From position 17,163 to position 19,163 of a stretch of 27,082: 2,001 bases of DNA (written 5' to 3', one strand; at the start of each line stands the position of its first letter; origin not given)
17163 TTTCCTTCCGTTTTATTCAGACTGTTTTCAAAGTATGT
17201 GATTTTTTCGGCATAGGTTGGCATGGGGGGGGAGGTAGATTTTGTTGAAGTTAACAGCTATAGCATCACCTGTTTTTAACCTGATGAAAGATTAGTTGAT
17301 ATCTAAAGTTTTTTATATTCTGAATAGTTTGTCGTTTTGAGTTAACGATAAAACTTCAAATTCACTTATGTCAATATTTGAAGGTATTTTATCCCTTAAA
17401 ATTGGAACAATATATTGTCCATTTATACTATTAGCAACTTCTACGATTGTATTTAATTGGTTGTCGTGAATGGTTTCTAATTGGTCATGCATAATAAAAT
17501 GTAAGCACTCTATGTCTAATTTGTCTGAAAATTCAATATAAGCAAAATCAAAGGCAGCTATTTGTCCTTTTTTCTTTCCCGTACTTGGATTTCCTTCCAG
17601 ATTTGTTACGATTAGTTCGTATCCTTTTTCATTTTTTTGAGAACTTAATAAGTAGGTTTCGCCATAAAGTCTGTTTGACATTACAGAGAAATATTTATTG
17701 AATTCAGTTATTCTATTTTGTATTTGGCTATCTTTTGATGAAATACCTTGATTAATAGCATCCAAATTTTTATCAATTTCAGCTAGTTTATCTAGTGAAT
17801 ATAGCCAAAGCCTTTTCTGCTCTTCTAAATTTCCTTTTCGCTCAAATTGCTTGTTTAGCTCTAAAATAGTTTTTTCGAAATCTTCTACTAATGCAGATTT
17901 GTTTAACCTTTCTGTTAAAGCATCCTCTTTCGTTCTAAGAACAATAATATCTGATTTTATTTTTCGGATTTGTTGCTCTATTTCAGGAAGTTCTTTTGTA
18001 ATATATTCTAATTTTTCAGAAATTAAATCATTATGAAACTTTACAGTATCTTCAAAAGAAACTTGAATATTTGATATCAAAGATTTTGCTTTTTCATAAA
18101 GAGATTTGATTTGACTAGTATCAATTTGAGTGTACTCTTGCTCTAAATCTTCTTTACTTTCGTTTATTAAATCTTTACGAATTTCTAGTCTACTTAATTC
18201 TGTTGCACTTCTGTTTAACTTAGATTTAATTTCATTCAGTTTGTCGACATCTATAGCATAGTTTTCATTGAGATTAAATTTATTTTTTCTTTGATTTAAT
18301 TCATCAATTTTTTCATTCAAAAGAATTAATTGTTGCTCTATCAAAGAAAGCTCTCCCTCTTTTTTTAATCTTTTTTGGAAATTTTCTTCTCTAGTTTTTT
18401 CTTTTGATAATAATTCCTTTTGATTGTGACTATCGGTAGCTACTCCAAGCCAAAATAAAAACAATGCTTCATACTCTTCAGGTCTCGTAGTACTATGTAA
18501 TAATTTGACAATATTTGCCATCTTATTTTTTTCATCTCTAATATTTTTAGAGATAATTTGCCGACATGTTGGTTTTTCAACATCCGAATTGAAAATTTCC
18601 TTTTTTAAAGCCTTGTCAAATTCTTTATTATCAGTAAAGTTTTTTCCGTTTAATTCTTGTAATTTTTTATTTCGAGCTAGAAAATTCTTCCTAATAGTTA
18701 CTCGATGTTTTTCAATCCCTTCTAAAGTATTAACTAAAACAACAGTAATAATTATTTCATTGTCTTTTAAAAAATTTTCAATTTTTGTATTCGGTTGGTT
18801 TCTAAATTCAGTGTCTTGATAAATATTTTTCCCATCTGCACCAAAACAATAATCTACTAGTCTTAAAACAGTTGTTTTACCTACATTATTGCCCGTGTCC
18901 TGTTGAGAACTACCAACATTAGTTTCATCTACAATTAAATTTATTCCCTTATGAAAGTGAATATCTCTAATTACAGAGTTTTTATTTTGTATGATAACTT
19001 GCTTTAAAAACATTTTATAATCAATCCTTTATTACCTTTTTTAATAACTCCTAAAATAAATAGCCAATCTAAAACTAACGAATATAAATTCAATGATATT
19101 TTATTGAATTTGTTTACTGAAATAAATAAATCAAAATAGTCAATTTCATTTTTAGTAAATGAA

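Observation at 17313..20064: Lamassu / ABC-3C-like three-gene operon with an HNH nuclease effector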

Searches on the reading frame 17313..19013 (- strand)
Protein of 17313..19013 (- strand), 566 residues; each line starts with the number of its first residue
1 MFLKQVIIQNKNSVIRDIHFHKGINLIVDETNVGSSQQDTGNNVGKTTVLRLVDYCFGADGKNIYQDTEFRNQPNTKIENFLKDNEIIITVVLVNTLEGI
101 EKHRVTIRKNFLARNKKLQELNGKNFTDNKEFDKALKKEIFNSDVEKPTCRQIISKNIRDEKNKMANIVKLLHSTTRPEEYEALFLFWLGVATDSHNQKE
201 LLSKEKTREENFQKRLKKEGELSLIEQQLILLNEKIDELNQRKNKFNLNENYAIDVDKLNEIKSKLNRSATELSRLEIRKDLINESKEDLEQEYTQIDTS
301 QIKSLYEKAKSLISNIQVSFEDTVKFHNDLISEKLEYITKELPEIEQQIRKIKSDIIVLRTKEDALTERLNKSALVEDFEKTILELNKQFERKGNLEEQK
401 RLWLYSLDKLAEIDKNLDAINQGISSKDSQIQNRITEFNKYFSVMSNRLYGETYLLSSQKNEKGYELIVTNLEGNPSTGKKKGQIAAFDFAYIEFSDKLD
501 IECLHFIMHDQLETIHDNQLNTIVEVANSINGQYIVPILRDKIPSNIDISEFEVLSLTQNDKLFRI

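Call 3: search_protein_families(library=pfam, proteins=[window:17313-19013:-], max_evalue=0.1)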
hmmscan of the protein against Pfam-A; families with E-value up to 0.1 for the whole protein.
window:17313-19013:- (566 aa): 1 family
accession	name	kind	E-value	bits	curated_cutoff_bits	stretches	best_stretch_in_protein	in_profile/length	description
PF10088.15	DUF2326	-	4.2e-19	69.1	28.7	1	445-566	1-139/141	Uncharacterised protein conserved in bacteria (DUF2326)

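Call 4: search_protein_families(library=padloc, proteins=[window:17313-19013:-], max_evalue=0.1)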
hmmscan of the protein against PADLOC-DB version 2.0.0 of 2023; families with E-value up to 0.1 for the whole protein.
window:17313-19013:- (566 aa): 4 families
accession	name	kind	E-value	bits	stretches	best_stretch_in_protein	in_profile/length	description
PDLC04774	PDC-M68B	-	2.5e-43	146.6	1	13-552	10-557/581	-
PDLC03859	LmuB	-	7.3e-11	40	1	1-474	3-507/611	-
PDLC00254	LmuB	-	0.00013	18.7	1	6-62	10-59/563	AAA ATPase domain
PDLC03863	LmuB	-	0.011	12.4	0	3-425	5-425/610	-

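Call 5: search_protein_families(library=ncbifam, proteins=[window:17313-19013:-], max_evalue=0.1)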
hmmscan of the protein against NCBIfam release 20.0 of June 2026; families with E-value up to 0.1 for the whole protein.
window:17313-19013:- (566 aa): 1 family
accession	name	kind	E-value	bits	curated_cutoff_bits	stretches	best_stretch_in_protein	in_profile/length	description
NF045780.1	TrlF_fam_ATP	equivalog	5.4e-06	25.4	350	1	45-483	321-745/944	TrlF family AAA-like ATPase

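Call 14: find_homologous_proteins(query=window:17313-19013:-, max_evalue=0.00001)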
Query window:17313-19013:- (566 aa): 4046 proteins with E <= 0.00001 among 8000 candidates; the best 120 are listed.
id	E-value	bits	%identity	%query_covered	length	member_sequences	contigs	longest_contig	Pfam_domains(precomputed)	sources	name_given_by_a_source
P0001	0.0e+0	1204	100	100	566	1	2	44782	PF10088.16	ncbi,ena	-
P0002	0.0e+0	1108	92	100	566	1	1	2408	PF10088.16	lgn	-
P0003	0.0e+0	1107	92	100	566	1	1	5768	PF10088.16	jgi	-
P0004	0.0e+0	1107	91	100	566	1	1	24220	PF10088.16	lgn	-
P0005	0.0e+0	1106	91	100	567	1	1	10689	PF10088.16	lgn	-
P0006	0.0e+0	1104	91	100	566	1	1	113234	PF10088.16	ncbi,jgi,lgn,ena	-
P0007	0.0e+0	1101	91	100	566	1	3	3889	PF10088.16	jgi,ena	-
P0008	0.0e+0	1100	91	100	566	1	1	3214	PF10088.16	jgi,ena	-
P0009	0.0e+0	1078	90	100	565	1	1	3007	PF10088.16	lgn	-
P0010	0.0e+0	1072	89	100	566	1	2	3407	PF10088.16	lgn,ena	-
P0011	0.0e+0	1071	90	100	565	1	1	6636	PF10088.16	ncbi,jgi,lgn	-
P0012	0.0e+0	1068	90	100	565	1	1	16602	PF10088.16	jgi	jgi:uncharacterized protein YydD (DUF2326 family)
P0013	0.0e+0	1068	89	100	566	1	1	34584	PF10088.16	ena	-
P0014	0.0e+0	1067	90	100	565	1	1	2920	PF10088.16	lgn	-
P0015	0.0e+0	1066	89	100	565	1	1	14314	PF10088.16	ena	-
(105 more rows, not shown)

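Call 15: find_related_loci(query=window:17313-19013:-, collection=genome_contigs, flank=6000)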
Query window:17313-19013:- (566 aa) in genome_contigs; peptide patterns used: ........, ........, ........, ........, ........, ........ (x = any residue, [..] = any of these).
295 stretches matched a pattern; 40 encode a relative of the query (tblastn E <= 1e-3); 38 distinct loci.
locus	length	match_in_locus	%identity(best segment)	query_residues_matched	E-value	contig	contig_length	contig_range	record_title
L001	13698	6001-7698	91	1-566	0e+0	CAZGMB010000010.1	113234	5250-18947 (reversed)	MAG TPA_asm: uncultured Aureispira sp. isolate binchicken_co367_71 genome assembly, contig: NODE_25_length_113234_cov_13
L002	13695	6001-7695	89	1-566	0e+0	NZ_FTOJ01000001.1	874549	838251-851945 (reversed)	Chryseobacterium piscicola strain DSM 21068, whole genome shotgun sequence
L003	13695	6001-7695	88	1-566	0e+0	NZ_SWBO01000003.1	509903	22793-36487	Pedobacter cryotolerans strain AR-2-6 contig3, whole genome shotgun sequence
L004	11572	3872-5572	87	1-566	0e+0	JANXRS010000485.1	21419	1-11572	MAG: Arcicella sp. isolate 336R_metabat_306 336R_k141_1861385, whole genome shotgun sequence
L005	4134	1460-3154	88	1-566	0e+0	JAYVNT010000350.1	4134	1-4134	MAG: Flavobacterium sp. isolate GL65_DN_metabinner_30_sub GL65_DN_metabinner_30_sub_349, whole genome shotgun sequence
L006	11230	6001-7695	87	1-566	0e+0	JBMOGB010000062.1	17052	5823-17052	MAG: Bacteroidia bacterium isolate Deming_bin.278 contig9011, whole genome shotgun sequence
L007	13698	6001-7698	88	1-566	0e+0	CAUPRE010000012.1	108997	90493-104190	MAG: uncultured Flavobacterium sp. isolate m20-metabat.4 genome assembly, contig: m20-c32, whole genome shotgun sequence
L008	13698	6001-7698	88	1-566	0e+0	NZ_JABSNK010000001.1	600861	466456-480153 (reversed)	Flavobacterium sp. 28A Ga0416760_01, whole genome shotgun sequence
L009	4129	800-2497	86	1-566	0e+0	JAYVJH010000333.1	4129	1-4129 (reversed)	MAG: Runella sp. isolate GL53_Down_concoct_86 GL53_Down_concoct_86_332, whole genome shotgun sequence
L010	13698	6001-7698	86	1-566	0e+0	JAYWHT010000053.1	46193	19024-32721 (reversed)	MAG: Spirosomataceae bacterium isolate GLR80_GL56_UP_1_concoct_80 GLR80_GL56_UP_1_concoct_80_52, whole genome shotgun se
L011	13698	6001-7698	84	1-566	0e+0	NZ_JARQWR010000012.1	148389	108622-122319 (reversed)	Flavobacterium aerium strain 19SA41 NODE_12_length_148389_cov_37.969196, whole genome shotgun sequence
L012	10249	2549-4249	86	1-566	0e+0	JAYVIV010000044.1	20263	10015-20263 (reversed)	MAG: Arcicella sp. isolate GL51_Up_metabinner_4 GL51_Up_metabinner_4_43, whole genome shotgun sequence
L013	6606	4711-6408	85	1-566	0e+0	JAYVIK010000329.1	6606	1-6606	MAG: Flavobacterium sp. isolate GL51_DN_metabinner_15_sub GL51_DN_metabinner_15_sub_328, whole genome shotgun sequence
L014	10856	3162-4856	67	1-566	0e+0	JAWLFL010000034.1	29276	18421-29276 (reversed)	MAG: Cyclobacterium sp. isolate 21BLK6-1.bin.141 NODE_1124_length_29276_cov_10.039278, whole genome shotgun sequence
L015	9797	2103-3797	67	1-566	0e+0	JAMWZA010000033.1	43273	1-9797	MAG: Marinoscillum sp. isolate MSM7 MSM7_33, whole genome shotgun sequence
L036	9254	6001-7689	45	1-566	9e-167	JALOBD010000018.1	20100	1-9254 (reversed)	MAG: Sphaerochaeta sp. isolate SO_2017_LW2 bin 77 scaffold_3094_c1_LW138R_2017, whole genome shotgun sequence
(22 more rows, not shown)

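Call 26: search_solved_structures(query=A1, max_evalue=1, show_alignments=2)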
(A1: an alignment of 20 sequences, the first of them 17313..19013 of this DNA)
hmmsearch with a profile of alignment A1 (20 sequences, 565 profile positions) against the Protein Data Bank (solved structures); distinct sequences matched with E-value up to 1: 5.
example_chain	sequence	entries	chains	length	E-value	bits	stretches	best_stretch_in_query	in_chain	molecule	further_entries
3nmd_A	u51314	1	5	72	0.072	14.8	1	388-444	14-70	cGMP Dependent PRotein Kinase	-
5g6u_A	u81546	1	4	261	0.1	14.4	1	327-414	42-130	LANGERIN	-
7d2e_A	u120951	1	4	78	0.26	13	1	380-425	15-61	Liprin-alpha-2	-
7wz8_C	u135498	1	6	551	0.33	12.6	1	327-414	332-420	SNAP-tag,C-type lectin domain family 4 member K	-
9e02_F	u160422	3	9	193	0.37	12.5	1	299-413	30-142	Sec-independent protein translocase protein TatB homolog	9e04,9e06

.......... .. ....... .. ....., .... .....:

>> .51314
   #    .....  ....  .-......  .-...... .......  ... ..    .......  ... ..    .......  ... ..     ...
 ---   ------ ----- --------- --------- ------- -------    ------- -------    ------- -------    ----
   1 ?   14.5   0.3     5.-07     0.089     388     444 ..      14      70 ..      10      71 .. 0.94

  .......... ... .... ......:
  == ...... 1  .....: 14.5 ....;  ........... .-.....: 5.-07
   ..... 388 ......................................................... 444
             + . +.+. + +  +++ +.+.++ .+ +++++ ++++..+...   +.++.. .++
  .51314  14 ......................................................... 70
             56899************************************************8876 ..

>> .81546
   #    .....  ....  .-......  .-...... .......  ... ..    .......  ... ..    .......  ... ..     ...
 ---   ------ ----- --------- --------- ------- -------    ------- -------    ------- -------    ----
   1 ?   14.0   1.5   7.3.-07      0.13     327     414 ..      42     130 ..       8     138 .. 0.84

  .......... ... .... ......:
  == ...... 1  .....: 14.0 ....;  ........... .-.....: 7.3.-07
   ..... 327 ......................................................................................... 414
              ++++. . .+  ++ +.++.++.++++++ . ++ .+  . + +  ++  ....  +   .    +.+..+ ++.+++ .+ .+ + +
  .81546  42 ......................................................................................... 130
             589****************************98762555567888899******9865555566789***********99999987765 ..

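Call 27: find_homologous_proteins(query=L036:6001-7689:+, max_evalue=0.00001)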
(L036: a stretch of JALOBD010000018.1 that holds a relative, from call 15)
Query L036:6001-7689:+ (563 aa): 2334 proteins with E <= 0.00001 among 8000 candidates; the best 120 are listed.
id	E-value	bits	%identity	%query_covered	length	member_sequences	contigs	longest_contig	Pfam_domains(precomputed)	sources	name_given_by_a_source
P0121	0.0e+0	1204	99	100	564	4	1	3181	PF10088.16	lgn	-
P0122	0.0e+0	1064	87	100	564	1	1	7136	PF10088.16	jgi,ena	-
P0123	0.0e+0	1056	86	100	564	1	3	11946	PF10088.16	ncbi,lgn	-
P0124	1.4e-296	1002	82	100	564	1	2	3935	PF10088.16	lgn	-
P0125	5.3e-225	766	63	100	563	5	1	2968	PF10088.16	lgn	-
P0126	2.0e-224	764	63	100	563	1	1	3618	PF10088.16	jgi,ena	-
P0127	4.0e-224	763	63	100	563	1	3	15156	PF10088.16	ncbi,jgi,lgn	jgi:uncharacterized protein YydD (DUF2326 family)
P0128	2.3e-222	757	62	100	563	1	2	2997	PF10088.16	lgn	-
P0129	4.2e-209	714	60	100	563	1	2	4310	PF10088.16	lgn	-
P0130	5.2e-209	713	60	100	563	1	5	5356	PF10088.16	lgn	-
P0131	1.4e-208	712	60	100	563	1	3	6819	PF10088.16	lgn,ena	-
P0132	1.6e-208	712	60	100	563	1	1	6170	PF10088.16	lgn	-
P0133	2.2e-208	711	60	100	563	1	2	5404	PF10088.16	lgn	-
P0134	5.0e-208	710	60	100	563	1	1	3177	PF10088.16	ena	-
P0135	5.3e-208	710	60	100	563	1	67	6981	PF10088.16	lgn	-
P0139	1.4e-202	692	58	100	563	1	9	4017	-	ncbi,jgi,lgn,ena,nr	ncbi:MAG: DUF2326 domain-containing protein [Deltaproteobacteria bacterium]|nr:DUF2326 domain-contai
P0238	4.4e-192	657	55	100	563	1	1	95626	-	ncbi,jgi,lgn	ncbi:MAG: hypothetical protein ACI8ZB_003272 [Desulforhopalus sp.]|jgi:uncharacterized protein YihD 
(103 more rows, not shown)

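Call 46: predict_structure(alignment_id=A2)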
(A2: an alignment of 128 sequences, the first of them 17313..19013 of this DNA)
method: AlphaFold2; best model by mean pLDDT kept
length: 566 residues; sequences in the alignment: 128
mean_pLDDT: 77.1   pTM: 0.58
mean pLDDT of the five models: 77.1, 74.8, 69.2, 68.7, 65.3
residues with pLDDT >= 90: 48; 70-90: 370; 50-70: 119; < 50: 29
segments of 3 or more residues with pLDDT < 50: 37-44, 156-173
pLDDT, mean of each block of 10 residues (from residue 1): 92 89 87 51 61 83 72 76 89 89 91 84 89 88 73 55 43 54 73 63 79 83 87 88 68 75 86 87 79 60 68 66 72 75 86 89 79 67 86 89 89 79 67 87 84 78 66 58 71 88 82 70 84 85 81 81 71
secondary structure, 60 per line:
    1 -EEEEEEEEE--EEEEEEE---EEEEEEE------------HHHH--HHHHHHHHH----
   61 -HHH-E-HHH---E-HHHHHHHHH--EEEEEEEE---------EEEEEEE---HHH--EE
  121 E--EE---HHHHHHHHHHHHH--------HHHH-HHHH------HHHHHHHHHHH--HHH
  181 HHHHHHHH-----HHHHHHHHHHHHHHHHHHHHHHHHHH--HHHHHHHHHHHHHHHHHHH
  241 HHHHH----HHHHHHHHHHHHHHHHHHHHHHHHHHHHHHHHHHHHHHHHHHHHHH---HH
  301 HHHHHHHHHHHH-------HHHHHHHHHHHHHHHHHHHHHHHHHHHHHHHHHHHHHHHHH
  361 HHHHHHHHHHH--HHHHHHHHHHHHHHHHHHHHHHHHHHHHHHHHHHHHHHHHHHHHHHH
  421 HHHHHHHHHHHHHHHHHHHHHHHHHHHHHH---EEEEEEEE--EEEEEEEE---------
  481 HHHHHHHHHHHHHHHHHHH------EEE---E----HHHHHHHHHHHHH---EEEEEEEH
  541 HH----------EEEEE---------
elements in order: E2-10 E13-19 E23-29 H42-45 H48-56 H76-84 E87-94 E104-110 E119-121 H129-141 H150-153 H155-158 H165-175 H178-188 H194-219 H222-245 H250-295 H299-312 H320-371 H374-450 E454-461 E464-471 H481-499 E506-508 H517-529 E533-539 E553-557

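Call 48: search_protein_representatives(alignment_id=A2)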
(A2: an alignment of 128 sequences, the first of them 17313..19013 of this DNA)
Query: 128 sequences, 563 profile positions. Proteins with E-value up to 0.001 (for the whole library): 1713; up to 1e-10: 1020; up to 1e-30: 440. The best 150 are listed.
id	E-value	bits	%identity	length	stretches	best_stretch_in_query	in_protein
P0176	0.0e+00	1020.2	-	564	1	1-563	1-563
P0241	7.5e-220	747.7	-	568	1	1-563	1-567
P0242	7.0e-203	691.7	-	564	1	1-563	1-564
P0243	3.4e-199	679.5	-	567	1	1-562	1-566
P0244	1.9e-194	663.8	-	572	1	1-563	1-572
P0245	1.4e-193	661.0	-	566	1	1-563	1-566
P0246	3.8e-192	656.2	-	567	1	1-563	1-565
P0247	8.3e-191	651.8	-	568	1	1-563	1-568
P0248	9.4e-183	625.2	-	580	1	1-562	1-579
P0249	4.7e-180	616.3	-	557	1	1-563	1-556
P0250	2.4e-177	607.4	-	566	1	1-563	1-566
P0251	3.7e-177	606.7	-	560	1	1-563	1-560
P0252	1.1e-176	605.1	-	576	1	1-563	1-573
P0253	3.6e-176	603.5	-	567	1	1-563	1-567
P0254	7.6e-173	592.5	-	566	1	1-563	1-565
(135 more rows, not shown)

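Call 49: fold_search(model_id=the predicted structure, library=pdb)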
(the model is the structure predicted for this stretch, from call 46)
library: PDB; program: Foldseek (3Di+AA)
matches with E <= 10: 808; with E <= 0.001: 81
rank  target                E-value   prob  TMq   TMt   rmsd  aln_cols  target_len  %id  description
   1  9a6c_A                5.1e-21  1.00  0.50  0.49  25.1       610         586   17  Integrative model of YYDD-YYDB by crosslinking MS and deep learning (released 2024-09-18)
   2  5xei                  1.7e-11  1.00  0.39  0.42  17.2       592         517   16  Crystal structure of the Smc head domain with a coiled coil and joint derived from Pyrococcus yayanosii (released 2017-06-07)
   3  7w1m_B                2.6e-11  1.00  0.43  0.46  11.9       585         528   16  Cryo-EM structure of human cohesin-CTCF-DNA complex (released 2023-05-31)
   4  9hqx_B                1.5e-10  1.00  0.44  0.40  24.3       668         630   11  Salmonella enterica Lamassu LmuACB bound to DNA duplex (released 2025-10-01)
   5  7zr1_D                3.2e-10  1.00  0.29  0.22  62.4       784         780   12  Chaetomium thermophilum Mre11-Rad50-Nbs1 complex bound to ATPyS (composite structure) (released 2023-01-11)
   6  9hqu_A                5.6e-10  1.00  0.43  0.40  23.4       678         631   12  Salmonella enterica Lamassu LmuACB in nuclease sequestration state (released 2025-10-01)
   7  9ux7_A                7.3e-10  1.00  0.32  0.32  30.7       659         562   16  CryoEM Structure of LmuAB-DNA complex (released 2026-03-25)
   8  9f5w_B                8.7e-10  1.00  0.35  0.37  18.8       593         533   15  Human condensin II - M18BP1 complex (released 2025-07-02)
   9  8wjn_B                9.2e-10  1.00  0.30  0.34  24.5       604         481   15  Cryo-EM structure of 6-subunit Smc5/6 head region (released 2024-06-26)
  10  7tve_D                1.9e-09  1.00  0.32  0.39  22.0       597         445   15  ATP and DNA bound SMC5/6 core complex (released 2022-06-22)
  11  7zr1_C                2.1e-09  1.00  0.33  0.26  52.0       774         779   12  Chaetomium thermophilum Mre11-Rad50-Nbs1 complex bound to ATPyS (composite structure) (released 2023-01-11)
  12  9f5w_A                4.6e-09  1.00  0.39  0.42  18.7       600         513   13  Human condensin II - M18BP1 complex (released 2025-07-02)
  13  9hqu_B                7.9e-09  1.00  0.40  0.36  27.2       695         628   13  Salmonella enterica Lamassu LmuACB in nuclease sequestration state (released 2025-10-01)
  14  6yvv_B                1.6e-08  1.00  0.35  0.40  19.3       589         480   14  Condensin complex from S.cerevisiae ATP-free apo bridged state (released 2020-07-15)
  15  8roi_A                1.9e-08  1.00  0.32  0.42  26.4       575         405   14  Human cohesin SMC3-HD(EQ)/RAD21-N complex - ADP-bound conformation (released 2024-09-11)
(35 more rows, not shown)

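Call 58: search_protein_families(library=padloc, alignment_id=A5, max_evalue=0.00001)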
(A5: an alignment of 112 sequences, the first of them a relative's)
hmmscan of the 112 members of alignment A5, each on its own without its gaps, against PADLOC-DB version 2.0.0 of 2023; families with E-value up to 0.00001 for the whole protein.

A. member 1, L021:2084-4825:+ (914 aa): 0 families

B. families by the number of members that match (of 112 scanned): 191 families (the first 25 are shown)
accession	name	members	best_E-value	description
PDLC02707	PbeA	3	7e-29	PbeA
PDLC02704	PbeA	3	2.2e-20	PbeA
PDLC03841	LeoBC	3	2.2e-16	-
PDLC03049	REase_I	2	1.4e-141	Type I restriction enzyme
PDLC03928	PsyrT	2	3.3e-109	-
PDLC02865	DpdF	2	2.8e-100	DpdF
PDLC03047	REase_I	2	2.5e-68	Type I restriction enzyme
PDLC03042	REase_I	2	3.5e-35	Type I restriction enzyme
PDLC02980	AriA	2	3.6e-29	-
PDLC03659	mREase_IV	2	1.4e-25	Type IV methyl-directed restriction enzyme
PDLC03658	mREase_IV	2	2e-21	Type IV methyl-directed restriction enzyme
PDLC03839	LeoA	2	6.3e-20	-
PDLC03960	SngC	2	1.2e-19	-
PDLC02979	AriA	2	4.7e-15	-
PDLC02703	PbeA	2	3.7e-14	PbeA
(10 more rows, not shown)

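Call 69: find_encoding_contigs(protein=P0001, flank=3000, max_places=3)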
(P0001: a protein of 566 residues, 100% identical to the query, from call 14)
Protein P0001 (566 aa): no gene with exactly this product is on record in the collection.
